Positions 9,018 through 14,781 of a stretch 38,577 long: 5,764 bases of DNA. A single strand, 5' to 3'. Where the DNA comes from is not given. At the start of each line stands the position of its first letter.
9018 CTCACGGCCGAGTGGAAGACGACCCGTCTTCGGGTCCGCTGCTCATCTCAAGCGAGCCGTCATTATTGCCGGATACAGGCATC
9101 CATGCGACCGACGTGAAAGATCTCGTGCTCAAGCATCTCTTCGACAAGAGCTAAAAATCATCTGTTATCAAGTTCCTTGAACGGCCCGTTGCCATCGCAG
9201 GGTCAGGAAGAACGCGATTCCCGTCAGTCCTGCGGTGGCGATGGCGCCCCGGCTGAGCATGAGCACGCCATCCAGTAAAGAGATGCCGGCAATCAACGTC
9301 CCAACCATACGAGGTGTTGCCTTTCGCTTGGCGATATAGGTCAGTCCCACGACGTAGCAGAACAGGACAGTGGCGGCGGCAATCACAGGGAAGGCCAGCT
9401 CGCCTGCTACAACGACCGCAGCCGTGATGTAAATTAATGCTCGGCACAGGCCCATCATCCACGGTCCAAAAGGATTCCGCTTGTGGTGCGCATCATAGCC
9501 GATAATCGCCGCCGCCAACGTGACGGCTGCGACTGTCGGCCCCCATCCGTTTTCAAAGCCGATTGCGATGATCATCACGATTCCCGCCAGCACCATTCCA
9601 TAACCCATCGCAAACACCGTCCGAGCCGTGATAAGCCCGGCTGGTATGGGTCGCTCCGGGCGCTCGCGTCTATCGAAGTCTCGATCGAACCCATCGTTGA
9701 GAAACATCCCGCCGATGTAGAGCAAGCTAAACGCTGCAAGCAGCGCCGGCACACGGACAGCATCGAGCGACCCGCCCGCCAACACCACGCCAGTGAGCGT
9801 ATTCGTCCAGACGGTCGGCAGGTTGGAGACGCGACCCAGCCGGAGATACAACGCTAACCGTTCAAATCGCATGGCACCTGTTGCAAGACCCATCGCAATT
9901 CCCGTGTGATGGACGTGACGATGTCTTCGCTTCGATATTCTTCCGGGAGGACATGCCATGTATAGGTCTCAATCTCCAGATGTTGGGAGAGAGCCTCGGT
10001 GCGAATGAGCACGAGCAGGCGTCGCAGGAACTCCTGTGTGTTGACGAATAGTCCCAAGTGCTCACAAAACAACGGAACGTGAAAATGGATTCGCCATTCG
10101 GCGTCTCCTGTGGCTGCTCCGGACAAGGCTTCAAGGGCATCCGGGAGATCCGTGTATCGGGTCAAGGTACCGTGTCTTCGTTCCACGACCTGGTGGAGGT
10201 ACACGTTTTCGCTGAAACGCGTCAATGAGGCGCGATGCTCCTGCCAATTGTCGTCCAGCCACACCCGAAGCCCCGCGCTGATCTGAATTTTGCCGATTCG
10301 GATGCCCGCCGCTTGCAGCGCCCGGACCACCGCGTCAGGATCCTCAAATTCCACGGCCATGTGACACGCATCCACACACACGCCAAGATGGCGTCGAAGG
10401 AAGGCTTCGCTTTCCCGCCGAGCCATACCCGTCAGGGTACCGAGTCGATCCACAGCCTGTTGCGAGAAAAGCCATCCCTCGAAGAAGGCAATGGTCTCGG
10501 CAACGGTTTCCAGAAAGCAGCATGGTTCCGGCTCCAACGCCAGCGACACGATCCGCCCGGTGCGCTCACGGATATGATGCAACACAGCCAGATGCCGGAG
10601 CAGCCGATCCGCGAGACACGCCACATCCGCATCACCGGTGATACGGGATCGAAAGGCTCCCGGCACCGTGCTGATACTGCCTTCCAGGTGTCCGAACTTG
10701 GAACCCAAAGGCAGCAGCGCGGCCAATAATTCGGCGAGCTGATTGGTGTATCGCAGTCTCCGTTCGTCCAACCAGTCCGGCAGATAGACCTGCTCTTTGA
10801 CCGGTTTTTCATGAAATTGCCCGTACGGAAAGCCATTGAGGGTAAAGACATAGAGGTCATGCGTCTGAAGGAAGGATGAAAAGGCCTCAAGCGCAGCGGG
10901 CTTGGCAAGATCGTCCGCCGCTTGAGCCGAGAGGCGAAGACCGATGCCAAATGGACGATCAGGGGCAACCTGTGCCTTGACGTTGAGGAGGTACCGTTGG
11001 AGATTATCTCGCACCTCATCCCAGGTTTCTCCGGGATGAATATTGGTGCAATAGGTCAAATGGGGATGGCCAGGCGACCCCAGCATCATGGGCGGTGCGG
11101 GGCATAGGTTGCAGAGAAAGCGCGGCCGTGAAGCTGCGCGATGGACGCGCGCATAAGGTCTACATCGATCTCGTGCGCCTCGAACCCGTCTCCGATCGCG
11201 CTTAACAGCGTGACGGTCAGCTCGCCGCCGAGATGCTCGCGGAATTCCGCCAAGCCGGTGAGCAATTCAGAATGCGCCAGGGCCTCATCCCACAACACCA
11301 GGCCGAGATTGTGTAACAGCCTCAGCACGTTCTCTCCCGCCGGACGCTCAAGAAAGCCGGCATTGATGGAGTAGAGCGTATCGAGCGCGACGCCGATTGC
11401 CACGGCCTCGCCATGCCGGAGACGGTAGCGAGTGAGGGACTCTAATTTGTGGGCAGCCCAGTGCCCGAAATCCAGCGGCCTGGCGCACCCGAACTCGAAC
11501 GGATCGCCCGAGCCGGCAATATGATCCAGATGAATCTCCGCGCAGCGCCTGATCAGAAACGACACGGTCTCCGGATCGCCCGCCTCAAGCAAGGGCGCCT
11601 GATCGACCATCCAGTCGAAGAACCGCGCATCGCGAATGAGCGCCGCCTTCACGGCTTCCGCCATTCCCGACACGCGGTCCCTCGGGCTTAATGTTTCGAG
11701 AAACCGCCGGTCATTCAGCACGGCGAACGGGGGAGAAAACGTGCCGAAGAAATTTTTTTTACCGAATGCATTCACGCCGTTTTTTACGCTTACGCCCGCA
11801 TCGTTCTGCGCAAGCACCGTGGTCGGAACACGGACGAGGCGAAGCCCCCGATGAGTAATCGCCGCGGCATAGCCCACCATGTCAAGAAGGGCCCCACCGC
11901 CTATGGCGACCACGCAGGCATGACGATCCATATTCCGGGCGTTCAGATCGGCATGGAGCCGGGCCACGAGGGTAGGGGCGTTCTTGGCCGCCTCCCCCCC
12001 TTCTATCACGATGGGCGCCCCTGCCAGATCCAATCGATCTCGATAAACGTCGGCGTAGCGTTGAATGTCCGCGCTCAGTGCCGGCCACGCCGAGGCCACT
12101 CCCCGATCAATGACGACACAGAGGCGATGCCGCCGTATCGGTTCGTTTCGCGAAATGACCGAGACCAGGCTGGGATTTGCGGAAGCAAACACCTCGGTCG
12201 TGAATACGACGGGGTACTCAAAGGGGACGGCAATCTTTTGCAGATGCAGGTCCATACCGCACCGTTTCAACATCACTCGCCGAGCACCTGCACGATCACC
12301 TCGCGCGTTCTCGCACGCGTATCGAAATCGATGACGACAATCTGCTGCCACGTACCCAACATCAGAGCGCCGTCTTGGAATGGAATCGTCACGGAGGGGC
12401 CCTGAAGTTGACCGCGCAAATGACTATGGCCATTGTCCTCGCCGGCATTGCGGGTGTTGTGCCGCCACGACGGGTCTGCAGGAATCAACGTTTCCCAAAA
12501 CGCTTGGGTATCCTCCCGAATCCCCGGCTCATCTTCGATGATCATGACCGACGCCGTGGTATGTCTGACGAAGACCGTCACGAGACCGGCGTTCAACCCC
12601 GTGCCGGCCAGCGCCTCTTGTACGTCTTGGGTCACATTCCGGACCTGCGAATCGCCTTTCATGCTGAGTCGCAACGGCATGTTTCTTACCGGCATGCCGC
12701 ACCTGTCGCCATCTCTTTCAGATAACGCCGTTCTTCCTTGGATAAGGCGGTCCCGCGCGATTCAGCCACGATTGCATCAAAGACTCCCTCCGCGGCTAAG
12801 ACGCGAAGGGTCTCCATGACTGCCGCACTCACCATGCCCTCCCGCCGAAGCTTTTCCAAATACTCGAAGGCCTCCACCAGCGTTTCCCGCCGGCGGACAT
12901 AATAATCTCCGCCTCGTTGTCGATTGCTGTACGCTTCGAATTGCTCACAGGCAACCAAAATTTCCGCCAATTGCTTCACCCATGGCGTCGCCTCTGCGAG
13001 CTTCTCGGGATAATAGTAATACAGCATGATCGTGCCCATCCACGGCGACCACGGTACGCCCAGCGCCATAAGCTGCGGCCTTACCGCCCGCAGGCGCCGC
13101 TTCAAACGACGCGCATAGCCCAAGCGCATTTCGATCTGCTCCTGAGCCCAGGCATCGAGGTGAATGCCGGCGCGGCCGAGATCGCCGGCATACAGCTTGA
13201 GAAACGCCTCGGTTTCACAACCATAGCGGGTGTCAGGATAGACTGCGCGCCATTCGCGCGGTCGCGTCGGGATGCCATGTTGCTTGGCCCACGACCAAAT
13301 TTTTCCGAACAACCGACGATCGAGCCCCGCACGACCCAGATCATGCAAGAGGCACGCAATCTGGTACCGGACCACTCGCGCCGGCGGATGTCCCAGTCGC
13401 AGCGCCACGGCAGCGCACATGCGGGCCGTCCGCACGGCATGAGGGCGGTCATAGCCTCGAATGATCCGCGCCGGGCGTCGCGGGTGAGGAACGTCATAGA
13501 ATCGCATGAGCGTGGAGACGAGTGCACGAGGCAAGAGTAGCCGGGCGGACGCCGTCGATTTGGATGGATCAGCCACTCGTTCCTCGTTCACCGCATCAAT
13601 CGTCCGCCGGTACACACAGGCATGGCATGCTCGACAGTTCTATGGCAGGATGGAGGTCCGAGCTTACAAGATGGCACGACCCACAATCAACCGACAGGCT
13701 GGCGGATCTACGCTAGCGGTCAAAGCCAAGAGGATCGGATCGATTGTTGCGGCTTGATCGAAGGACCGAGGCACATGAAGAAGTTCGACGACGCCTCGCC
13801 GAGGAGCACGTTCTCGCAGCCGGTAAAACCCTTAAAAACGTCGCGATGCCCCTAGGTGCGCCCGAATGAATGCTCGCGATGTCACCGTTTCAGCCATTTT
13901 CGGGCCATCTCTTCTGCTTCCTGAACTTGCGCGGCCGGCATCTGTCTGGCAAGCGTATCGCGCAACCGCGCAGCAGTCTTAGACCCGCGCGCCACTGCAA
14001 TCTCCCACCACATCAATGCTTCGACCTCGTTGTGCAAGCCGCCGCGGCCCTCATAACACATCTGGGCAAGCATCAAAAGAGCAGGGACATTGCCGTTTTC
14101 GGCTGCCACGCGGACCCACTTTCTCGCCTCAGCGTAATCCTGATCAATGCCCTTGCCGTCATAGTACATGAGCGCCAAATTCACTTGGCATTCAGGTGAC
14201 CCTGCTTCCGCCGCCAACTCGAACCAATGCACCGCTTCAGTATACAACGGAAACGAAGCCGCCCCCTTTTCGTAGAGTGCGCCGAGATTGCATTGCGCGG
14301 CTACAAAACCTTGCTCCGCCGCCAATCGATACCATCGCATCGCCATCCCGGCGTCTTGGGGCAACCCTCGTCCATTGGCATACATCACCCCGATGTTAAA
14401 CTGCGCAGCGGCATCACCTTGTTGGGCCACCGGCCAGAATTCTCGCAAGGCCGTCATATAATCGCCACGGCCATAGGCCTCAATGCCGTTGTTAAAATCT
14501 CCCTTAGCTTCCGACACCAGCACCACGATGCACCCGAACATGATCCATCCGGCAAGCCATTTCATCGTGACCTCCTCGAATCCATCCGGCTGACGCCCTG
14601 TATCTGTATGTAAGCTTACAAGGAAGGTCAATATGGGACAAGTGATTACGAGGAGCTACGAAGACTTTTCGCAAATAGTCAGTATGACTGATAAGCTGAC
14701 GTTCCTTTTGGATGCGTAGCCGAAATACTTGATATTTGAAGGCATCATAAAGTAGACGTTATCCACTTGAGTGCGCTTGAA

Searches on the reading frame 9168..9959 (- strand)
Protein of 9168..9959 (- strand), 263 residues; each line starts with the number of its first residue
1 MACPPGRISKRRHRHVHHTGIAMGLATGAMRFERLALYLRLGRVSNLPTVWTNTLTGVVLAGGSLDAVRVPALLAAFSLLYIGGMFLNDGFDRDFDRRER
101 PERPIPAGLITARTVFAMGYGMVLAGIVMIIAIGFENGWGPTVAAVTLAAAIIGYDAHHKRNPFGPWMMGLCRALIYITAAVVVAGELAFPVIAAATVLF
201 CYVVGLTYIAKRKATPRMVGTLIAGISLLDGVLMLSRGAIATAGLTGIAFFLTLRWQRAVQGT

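Call 22: search_protein_families(library=pfam, proteins=[window:9168-9959:-], max_evalue=0.001)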
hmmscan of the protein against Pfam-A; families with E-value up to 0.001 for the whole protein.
window:9168-9959:- (263 aa): 1 family
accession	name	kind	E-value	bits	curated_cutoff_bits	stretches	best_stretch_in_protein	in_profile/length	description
PF01040.23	UbiA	-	2.9e-18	66.5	34.2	1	54-251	5-199/250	UbiA prenyltransferase family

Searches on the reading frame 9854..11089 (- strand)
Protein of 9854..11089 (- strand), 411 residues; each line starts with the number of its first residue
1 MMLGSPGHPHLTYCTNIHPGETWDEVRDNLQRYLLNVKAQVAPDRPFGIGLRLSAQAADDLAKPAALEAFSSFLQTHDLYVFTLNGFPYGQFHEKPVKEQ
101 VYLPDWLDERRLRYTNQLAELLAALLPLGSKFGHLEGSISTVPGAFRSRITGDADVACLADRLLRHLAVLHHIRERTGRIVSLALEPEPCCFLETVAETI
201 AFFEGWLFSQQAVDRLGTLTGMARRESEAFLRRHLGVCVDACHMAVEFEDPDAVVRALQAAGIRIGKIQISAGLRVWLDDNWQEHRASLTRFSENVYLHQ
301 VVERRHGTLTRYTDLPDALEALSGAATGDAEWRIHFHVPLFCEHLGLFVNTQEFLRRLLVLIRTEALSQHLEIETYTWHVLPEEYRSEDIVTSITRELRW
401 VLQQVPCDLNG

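Call 22: search_protein_families(library=pfam, proteins=[window:9854-11089:-], max_evalue=0.001)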
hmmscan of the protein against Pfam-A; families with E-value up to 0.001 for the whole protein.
window:9854-11089:- (411 aa): 1 family
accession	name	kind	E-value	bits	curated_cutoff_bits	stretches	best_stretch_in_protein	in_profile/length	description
PF01261.30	AP_endonuc_2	-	0.00033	20.9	31.1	0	64-272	27-187/249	Xylose isomerase-like TIM barrel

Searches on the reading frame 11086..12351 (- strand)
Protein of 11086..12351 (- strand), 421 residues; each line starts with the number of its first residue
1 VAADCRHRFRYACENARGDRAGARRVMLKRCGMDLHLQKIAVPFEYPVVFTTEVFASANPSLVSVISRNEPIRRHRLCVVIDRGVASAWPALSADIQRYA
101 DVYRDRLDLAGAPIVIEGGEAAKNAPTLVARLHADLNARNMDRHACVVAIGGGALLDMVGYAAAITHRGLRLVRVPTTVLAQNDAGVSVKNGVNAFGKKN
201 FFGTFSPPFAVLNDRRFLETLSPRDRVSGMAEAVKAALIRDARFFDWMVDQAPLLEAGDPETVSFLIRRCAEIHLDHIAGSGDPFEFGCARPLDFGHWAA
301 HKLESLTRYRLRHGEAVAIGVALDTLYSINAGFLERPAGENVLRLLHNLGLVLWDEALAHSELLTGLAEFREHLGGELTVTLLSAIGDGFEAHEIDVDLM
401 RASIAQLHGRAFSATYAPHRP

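Call 22: search_protein_families(library=pfam, proteins=[window:11086-12351:-], max_evalue=0.001)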
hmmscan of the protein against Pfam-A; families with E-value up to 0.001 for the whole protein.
window:11086-12351:- (421 aa): 3 families
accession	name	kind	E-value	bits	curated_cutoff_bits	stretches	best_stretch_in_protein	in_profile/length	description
PF01761.26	DHQ_synthase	-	6.1e-32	110.1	24.2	1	114-225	2-112/115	3-dehydroquinate synthase N-terminal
PF24621.2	DHQS_C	-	6e-29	101.3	27.6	1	229-363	1-134/144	3-dehydroquinate synthase C-terminal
PF13685.12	Fe-ADH_2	-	5.3e-05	23.7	28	1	134-218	68-145/149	Iron-containing alcohol dehydrogenase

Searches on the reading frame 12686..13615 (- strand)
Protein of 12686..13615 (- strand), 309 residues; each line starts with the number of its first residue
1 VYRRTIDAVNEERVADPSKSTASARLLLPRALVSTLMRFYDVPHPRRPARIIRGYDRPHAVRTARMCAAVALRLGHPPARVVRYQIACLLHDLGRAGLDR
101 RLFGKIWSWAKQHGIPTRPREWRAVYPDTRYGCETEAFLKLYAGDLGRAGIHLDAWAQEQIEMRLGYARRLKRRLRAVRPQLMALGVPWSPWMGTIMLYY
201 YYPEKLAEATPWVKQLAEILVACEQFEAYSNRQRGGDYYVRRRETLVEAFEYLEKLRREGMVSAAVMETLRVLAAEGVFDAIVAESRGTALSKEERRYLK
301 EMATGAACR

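Call 23: search_protein_families(library=pfam, proteins=[window:12686-13615:-], max_evalue=0.001)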
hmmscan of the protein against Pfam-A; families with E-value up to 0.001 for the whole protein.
window:12686-13615:- (309 aa): 1 family
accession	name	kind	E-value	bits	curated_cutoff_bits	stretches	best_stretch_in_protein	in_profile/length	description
PF01966.28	HD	-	0.00026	21.7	22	1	59-97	4-40/116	HD domain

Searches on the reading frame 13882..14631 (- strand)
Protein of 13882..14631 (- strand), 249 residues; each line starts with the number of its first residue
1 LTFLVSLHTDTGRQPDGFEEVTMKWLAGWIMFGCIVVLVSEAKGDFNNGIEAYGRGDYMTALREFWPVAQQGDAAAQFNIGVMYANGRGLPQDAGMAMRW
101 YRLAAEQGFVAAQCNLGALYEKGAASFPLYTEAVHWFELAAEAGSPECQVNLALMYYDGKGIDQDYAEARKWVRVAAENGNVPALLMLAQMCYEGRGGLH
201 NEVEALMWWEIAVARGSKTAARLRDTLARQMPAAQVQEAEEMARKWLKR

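Call 23: search_protein_families(library=pfam, proteins=[window:13882-14631:-], max_evalue=0.001)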
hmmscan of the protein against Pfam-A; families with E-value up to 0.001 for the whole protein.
window:13882-14631:- (249 aa): 1 family
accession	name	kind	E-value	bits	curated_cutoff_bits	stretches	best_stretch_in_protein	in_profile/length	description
PF08238.18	Sel1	-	1.3e-32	111.4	30.7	4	74-108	1-35/36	Sel1 repeat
